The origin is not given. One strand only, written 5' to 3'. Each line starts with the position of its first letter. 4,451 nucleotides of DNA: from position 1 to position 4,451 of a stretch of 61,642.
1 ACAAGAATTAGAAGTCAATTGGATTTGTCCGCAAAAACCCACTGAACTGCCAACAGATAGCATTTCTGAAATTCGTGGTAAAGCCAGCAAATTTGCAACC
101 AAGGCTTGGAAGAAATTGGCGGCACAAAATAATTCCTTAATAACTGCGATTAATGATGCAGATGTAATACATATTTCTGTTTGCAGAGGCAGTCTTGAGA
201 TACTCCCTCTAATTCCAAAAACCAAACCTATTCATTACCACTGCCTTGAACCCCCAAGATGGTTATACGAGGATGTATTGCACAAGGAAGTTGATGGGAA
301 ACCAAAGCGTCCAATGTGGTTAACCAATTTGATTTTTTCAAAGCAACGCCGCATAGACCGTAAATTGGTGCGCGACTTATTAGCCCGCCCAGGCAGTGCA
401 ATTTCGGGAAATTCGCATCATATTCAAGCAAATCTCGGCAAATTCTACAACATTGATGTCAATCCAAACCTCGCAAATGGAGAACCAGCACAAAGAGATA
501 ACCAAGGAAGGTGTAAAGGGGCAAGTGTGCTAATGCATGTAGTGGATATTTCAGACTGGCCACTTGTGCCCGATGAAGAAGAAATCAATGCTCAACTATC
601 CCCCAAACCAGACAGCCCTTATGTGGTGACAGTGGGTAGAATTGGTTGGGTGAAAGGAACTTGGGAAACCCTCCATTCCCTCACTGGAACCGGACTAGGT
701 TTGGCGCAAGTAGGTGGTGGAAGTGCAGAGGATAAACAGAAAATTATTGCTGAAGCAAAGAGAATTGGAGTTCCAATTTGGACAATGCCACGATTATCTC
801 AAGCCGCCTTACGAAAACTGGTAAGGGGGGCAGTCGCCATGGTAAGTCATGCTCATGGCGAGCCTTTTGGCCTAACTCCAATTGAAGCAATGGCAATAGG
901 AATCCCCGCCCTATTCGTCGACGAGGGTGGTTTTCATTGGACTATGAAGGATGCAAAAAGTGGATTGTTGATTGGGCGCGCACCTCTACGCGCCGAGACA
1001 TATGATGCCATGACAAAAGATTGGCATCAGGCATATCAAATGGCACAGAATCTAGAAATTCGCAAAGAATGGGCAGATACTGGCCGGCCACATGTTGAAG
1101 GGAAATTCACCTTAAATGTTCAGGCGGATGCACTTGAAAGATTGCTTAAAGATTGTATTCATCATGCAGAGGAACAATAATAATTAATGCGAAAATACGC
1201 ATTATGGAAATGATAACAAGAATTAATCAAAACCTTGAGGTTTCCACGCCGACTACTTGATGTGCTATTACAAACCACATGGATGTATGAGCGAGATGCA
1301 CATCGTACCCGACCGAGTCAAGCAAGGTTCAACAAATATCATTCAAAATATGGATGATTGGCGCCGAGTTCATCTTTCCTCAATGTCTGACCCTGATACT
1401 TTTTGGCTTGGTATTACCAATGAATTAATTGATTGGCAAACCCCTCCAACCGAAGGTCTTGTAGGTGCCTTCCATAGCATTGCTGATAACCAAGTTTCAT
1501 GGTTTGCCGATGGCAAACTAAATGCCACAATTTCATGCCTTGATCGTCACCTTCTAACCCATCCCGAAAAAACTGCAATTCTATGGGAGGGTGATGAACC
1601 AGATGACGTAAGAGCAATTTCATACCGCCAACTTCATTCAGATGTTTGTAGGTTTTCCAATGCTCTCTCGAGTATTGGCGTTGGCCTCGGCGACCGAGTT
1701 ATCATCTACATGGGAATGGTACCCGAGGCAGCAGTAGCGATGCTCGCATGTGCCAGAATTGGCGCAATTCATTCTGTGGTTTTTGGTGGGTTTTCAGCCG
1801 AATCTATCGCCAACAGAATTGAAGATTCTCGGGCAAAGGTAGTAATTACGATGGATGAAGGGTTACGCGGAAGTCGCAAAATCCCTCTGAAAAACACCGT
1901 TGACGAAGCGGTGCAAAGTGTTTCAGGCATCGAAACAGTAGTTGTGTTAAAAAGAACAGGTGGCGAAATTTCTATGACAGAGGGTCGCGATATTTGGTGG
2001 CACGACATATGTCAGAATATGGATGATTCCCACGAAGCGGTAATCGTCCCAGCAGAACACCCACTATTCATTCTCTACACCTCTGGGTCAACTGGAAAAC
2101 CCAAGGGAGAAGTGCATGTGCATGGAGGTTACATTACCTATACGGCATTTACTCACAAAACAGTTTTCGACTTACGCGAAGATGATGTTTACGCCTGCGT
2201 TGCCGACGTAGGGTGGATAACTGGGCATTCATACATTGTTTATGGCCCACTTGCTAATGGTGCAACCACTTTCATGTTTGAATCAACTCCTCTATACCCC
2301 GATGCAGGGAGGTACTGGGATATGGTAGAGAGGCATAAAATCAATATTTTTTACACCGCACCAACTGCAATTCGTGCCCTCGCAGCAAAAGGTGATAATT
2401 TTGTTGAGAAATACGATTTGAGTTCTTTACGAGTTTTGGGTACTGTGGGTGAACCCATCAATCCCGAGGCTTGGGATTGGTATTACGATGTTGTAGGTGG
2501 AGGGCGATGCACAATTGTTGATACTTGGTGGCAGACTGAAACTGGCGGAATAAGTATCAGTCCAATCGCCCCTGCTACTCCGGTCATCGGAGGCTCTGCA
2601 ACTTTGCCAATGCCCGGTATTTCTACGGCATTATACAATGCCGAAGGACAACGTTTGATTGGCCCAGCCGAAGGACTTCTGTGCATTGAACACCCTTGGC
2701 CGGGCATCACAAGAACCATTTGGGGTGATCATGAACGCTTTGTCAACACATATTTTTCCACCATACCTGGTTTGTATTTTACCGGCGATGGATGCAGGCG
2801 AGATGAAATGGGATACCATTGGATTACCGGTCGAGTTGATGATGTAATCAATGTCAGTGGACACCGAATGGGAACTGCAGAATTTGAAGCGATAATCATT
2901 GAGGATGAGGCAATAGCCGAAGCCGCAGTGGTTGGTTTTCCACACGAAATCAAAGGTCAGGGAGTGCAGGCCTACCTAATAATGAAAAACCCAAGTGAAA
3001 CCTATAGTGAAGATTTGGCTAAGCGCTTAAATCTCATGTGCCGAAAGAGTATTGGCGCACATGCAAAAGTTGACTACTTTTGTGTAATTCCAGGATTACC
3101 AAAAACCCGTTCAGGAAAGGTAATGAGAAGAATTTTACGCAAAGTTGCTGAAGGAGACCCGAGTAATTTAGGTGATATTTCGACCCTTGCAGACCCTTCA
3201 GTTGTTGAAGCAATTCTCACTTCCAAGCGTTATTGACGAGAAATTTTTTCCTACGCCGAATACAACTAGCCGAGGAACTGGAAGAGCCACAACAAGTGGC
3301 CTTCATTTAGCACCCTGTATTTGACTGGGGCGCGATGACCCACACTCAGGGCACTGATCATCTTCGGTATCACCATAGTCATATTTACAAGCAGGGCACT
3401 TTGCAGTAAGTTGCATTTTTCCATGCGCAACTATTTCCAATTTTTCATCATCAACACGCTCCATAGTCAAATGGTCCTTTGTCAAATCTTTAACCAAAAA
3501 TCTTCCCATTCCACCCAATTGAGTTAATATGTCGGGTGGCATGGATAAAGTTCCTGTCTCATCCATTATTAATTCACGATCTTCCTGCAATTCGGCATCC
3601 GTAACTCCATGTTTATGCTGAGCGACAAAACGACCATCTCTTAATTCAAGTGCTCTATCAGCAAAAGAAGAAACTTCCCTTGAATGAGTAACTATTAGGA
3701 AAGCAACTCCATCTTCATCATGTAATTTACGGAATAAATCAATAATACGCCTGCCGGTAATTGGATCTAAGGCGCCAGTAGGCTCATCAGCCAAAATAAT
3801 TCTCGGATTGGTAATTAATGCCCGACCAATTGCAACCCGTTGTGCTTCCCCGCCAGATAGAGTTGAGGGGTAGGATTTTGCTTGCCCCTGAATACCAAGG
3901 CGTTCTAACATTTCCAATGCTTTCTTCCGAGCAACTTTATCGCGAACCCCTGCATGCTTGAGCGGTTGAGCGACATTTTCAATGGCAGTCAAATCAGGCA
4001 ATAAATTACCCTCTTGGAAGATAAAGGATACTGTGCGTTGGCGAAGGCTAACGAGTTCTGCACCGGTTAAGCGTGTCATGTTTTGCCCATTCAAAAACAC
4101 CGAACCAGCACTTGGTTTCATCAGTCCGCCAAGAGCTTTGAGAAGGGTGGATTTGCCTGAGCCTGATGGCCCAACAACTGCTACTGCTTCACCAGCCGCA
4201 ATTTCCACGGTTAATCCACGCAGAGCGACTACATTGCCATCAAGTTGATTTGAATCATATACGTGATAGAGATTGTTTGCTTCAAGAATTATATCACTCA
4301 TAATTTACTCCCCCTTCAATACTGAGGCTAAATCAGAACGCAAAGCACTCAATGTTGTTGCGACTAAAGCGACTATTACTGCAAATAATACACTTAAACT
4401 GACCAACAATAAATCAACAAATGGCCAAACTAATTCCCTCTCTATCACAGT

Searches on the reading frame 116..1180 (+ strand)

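Call 81: search_protein_families(library=pfam, proteins=[window:116-1180:+], max_evalue=0.001)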
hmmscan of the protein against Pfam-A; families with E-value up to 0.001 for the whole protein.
window:116-1180:+ (354 aa): 3 families
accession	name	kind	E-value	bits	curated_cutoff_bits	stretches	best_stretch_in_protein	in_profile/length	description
PF00534.26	Glycos_transf_1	-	6.2e-15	55.6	26.4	1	154-287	2-141/172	Glycosyl transferases group 1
PF13692.12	Glyco_trans_1_4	-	8.9e-07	29.7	27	1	169-287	3-125/142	Glycosyl transferases group 1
PF20706.3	GT4-conflict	-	3e-05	23.6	26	1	228-332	271-377/385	Family 4 Glycosyltransferase in conflict systems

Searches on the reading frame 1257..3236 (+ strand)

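Call 81: search_protein_families(library=pfam, proteins=[window:1257-3236:+], max_evalue=0.001)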
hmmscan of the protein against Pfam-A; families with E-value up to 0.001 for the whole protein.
window:1257-3236:+ (659 aa): 3 families
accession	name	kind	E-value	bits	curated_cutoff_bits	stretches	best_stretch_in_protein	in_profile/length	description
PF00501.34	AMP-binding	-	2.4e-83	280.5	29.9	1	96-486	2-381/384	AMP-binding enzyme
PF13193.12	AMP-binding_C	-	1.3e-17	64.9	24.5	1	542-621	1-76/76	AMP-binding enzyme C-terminal domain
PF16177.11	ACAS_N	-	1.3e-10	41.4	27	1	37-94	3-55/55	Acetyl-coenzyme A synthetase N-terminus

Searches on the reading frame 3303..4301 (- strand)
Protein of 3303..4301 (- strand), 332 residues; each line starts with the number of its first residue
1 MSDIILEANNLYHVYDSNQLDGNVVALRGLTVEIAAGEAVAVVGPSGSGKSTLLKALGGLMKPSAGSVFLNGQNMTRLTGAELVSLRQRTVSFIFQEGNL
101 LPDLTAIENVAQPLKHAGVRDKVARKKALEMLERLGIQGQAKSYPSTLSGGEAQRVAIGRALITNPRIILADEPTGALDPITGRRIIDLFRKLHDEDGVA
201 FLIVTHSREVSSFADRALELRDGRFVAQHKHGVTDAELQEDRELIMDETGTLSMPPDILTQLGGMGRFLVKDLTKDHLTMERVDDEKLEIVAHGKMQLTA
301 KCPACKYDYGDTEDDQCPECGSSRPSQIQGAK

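Call 81: search_protein_families(library=pfam, proteins=[window:3303-4301:-], max_evalue=0.001)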
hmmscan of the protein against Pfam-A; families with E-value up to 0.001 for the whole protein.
window:3303-4301:- (332 aa): 7 families
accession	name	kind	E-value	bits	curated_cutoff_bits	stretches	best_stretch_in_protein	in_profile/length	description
PF00005.33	ABC_tran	-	2.3e-34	119.4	25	1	27-175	1-136/137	ABC transporter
PF13304.12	AAA_21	-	3.4e-08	34.3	27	1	41-61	3-26/304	AAA domain, putative AbiEii toxin, Type IV TA system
PF13555.12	AAA_29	-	2.3e-06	27.7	27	1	30-68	15-52/61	P-loop containing region of AAA domain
PF02463.25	SMC_N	-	7.9e-06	25.9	40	1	39-220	26-211/220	RecF/RecN/SMC N terminal domain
PF13191.12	AAA_16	-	0.00052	21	32.6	0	35-77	20-63/167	AAA ATPase domain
PF20703.3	nSTAND1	-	0.00071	19.8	27.1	1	30-61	26-55/379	Novel STAND NTPase 1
PF01078.27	Mg_chelatase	-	0.00076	19.4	20.3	0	18-77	3-62/207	Magnesium chelatase, subunit ChlI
